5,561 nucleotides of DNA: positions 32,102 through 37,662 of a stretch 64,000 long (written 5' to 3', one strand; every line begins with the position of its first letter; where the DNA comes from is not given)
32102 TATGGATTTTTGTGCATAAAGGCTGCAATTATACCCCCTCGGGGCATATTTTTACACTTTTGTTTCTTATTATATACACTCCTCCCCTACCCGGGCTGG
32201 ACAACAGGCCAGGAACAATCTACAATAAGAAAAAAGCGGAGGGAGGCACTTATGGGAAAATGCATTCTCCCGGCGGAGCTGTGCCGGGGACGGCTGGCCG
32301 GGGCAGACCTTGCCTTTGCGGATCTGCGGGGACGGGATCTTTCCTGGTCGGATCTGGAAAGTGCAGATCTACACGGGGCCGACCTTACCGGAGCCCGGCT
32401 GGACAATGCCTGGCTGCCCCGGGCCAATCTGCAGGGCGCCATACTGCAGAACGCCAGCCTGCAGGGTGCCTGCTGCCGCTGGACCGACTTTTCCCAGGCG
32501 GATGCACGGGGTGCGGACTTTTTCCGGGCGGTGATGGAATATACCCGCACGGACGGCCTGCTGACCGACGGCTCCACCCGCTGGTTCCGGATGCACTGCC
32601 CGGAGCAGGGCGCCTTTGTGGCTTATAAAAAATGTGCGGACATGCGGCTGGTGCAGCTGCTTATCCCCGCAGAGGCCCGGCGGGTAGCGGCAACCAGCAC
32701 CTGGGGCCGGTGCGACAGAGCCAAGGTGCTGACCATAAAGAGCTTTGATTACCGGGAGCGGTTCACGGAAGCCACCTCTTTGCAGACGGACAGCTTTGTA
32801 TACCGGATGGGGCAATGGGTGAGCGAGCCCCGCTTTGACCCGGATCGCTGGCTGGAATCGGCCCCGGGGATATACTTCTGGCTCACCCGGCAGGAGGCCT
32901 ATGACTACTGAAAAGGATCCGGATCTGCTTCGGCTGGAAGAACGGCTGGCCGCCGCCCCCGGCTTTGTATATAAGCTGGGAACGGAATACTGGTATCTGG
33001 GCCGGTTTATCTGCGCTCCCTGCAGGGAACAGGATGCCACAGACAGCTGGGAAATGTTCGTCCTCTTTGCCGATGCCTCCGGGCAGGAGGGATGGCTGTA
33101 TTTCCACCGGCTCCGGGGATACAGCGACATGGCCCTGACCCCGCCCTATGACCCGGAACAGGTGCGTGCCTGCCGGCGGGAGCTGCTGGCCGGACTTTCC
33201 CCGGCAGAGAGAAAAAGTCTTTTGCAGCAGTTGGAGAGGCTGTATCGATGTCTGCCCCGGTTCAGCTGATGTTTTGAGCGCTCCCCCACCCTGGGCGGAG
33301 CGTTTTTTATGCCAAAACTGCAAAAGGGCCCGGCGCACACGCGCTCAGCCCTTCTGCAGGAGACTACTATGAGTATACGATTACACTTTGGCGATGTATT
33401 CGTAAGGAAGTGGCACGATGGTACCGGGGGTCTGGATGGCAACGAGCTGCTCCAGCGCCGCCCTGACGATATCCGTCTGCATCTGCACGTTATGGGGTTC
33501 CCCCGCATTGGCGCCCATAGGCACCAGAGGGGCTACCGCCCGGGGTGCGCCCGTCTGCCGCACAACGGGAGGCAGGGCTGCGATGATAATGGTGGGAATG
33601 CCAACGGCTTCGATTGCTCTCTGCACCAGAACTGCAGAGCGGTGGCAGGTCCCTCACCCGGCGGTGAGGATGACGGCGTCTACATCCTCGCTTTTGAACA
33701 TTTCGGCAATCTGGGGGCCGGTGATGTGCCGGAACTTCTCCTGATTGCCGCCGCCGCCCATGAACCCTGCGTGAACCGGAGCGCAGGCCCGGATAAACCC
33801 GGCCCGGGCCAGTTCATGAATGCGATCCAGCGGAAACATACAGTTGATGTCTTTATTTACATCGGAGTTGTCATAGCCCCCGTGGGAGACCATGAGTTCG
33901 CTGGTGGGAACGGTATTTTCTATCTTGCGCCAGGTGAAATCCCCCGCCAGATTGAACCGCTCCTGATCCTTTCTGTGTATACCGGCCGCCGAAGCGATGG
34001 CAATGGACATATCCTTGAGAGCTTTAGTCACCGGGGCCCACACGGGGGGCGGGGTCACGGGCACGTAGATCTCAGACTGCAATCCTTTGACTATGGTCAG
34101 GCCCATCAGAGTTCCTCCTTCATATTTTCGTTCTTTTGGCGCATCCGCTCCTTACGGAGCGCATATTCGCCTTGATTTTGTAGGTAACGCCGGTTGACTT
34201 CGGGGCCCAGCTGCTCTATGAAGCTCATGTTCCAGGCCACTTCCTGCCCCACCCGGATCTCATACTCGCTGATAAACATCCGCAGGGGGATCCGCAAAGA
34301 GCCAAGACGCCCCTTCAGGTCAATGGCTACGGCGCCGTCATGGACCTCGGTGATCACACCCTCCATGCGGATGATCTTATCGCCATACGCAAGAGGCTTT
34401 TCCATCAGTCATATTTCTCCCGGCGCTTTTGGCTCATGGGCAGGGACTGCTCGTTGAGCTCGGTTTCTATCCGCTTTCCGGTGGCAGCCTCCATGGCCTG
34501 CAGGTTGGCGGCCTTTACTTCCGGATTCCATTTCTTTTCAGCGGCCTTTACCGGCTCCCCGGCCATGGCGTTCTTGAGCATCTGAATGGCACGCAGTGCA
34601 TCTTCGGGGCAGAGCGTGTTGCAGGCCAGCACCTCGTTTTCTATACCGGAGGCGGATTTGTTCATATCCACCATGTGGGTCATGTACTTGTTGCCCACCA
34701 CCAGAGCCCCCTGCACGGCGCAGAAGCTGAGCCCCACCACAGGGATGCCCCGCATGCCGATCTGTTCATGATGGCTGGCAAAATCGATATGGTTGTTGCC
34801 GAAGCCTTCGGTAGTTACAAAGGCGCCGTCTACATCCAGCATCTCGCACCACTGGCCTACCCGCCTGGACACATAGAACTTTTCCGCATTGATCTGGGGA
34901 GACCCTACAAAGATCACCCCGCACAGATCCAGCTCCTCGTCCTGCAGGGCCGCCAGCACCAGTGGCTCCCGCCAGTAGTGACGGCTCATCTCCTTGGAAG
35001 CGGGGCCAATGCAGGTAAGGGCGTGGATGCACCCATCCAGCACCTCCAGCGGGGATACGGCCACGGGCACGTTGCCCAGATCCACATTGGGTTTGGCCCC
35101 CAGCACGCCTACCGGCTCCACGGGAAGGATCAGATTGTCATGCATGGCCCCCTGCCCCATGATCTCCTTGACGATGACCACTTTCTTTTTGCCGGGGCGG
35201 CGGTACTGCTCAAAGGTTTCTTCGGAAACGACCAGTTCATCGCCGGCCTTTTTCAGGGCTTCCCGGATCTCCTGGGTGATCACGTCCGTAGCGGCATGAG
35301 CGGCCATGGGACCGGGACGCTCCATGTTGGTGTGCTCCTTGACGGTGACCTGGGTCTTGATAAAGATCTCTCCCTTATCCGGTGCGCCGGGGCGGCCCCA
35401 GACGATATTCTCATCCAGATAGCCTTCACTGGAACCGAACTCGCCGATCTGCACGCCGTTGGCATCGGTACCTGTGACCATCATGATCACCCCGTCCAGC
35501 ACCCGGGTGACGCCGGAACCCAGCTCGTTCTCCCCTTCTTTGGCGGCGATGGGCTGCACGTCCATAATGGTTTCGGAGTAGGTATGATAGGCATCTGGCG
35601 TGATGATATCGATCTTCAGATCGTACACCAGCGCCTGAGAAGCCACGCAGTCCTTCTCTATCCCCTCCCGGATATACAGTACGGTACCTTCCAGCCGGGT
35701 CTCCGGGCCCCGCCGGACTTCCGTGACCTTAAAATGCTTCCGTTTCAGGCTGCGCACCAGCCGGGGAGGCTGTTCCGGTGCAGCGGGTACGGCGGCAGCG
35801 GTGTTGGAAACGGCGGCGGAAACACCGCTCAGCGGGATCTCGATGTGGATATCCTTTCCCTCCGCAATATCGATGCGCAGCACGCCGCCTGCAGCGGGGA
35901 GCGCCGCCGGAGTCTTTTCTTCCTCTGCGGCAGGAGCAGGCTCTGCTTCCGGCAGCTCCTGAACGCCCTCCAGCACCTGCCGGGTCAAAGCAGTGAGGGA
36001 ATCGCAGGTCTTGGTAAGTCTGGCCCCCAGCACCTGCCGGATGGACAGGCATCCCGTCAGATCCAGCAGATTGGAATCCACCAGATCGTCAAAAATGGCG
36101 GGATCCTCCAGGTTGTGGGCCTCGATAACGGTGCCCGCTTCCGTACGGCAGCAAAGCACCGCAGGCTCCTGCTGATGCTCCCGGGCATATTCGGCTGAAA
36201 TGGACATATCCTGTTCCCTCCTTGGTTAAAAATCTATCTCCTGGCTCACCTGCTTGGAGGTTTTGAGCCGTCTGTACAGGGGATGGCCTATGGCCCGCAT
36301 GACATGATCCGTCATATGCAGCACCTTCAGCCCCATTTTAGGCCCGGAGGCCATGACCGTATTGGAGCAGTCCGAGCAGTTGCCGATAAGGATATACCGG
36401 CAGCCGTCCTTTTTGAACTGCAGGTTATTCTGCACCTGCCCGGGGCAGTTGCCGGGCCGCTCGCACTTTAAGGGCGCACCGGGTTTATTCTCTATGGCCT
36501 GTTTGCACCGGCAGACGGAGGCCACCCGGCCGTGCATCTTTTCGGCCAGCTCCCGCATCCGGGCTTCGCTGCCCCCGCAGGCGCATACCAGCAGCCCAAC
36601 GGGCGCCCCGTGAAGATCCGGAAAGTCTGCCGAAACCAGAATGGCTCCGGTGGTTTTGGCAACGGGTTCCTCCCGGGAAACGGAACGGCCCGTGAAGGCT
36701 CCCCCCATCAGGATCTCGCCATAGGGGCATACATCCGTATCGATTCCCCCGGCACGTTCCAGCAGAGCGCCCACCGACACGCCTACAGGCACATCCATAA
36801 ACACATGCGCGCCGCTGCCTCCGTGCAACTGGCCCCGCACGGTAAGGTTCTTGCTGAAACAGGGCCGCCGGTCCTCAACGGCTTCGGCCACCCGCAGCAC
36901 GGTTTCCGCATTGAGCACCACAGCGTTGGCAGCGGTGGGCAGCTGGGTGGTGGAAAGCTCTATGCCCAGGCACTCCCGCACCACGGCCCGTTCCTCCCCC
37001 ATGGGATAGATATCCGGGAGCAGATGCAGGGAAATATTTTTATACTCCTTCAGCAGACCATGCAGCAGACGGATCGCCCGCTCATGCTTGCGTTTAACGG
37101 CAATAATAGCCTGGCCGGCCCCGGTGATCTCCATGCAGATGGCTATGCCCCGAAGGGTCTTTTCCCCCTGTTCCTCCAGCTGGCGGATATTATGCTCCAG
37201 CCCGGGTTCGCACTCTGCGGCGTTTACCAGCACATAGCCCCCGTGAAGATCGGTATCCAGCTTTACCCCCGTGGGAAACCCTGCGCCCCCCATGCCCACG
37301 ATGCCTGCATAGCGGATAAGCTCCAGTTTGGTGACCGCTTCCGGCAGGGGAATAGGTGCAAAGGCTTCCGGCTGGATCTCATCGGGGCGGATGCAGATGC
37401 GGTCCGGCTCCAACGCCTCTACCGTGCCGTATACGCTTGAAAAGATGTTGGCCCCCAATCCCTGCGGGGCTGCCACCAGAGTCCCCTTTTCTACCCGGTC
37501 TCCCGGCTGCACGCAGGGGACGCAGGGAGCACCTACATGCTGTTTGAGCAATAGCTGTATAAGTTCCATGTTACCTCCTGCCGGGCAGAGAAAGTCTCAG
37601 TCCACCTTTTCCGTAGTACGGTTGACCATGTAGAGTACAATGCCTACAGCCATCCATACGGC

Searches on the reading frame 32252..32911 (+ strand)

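Call 77: search_protein_families(library=pfam, proteins=[window:32252-32911:+])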
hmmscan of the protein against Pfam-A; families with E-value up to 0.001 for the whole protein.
window:32252-32911:+ (219 aa): 3 families
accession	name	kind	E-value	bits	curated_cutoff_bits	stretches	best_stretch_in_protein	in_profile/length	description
PF19062.5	DUF5758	-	2.4e-43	146.8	26.9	1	112-216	1-105/105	Family of unknown function (DUF5758)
PF00805.28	Pentapeptide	-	5.3e-19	67.9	20.2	2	15-51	3-39/40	Pentapeptide repeats (8 copies)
PF13576.12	Pentapeptide_3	-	5.3e-07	30.2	27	0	36-73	8-47/48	Pentapeptide repeats (9 copies)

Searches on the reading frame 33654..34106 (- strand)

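Call 77: search_protein_families(library=pfam, proteins=[window:33654-34106:-])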
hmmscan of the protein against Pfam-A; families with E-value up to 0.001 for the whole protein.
window:33654-34106:- (150 aa): 1 family
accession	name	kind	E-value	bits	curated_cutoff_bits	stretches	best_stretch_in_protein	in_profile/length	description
PF07355.17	GRDB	-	8.4e-14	52.1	22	1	12-149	205-346/347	Glycine/sarcosine/betaine reductase selenoprotein B (GRDB)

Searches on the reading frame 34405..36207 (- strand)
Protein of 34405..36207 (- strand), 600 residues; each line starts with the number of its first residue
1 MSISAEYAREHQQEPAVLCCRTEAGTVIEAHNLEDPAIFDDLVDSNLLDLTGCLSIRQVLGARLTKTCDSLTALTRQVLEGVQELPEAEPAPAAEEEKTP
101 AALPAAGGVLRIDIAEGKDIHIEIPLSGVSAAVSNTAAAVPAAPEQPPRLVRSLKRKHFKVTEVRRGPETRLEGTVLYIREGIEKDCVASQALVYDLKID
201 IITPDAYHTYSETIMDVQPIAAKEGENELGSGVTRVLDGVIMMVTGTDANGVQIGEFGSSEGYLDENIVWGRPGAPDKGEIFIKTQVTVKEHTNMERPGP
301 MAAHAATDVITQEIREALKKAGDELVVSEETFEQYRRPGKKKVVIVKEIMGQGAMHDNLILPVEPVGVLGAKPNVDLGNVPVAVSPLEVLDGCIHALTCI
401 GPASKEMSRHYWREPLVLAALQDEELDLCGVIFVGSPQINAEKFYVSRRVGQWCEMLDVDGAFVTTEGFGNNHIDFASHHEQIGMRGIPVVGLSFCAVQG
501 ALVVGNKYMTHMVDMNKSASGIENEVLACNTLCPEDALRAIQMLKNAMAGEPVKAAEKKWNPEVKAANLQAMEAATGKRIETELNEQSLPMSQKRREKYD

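Call 77: search_protein_families(library=pfam, proteins=[window:34405-36207:-])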
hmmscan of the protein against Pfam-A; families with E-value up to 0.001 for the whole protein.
window:34405-36207:- (600 aa): 1 family
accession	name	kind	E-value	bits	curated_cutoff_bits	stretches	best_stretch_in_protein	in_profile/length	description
PF09338.16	Gly_reductase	-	5e-22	78.4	22.2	1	154-494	3-339/426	Glycine/sarcosine/betaine reductase component B subunits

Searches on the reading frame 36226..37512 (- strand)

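Call 77: search_protein_families(library=pfam, proteins=[window:36226-37512:-])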
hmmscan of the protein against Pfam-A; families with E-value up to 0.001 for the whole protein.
window:36226-37512:- (428 aa): 2 families
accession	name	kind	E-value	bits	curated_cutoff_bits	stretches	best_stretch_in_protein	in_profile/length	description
PF01512.22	Complex1_51K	-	1.5e-37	129.3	31.2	1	66-209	1-149/150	Nuo51 FMN-binding domain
PF13375.12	RnfC_N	-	0.00021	21.7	25.6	1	2-37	47-83/101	RnfC Barrel sandwich hybrid domain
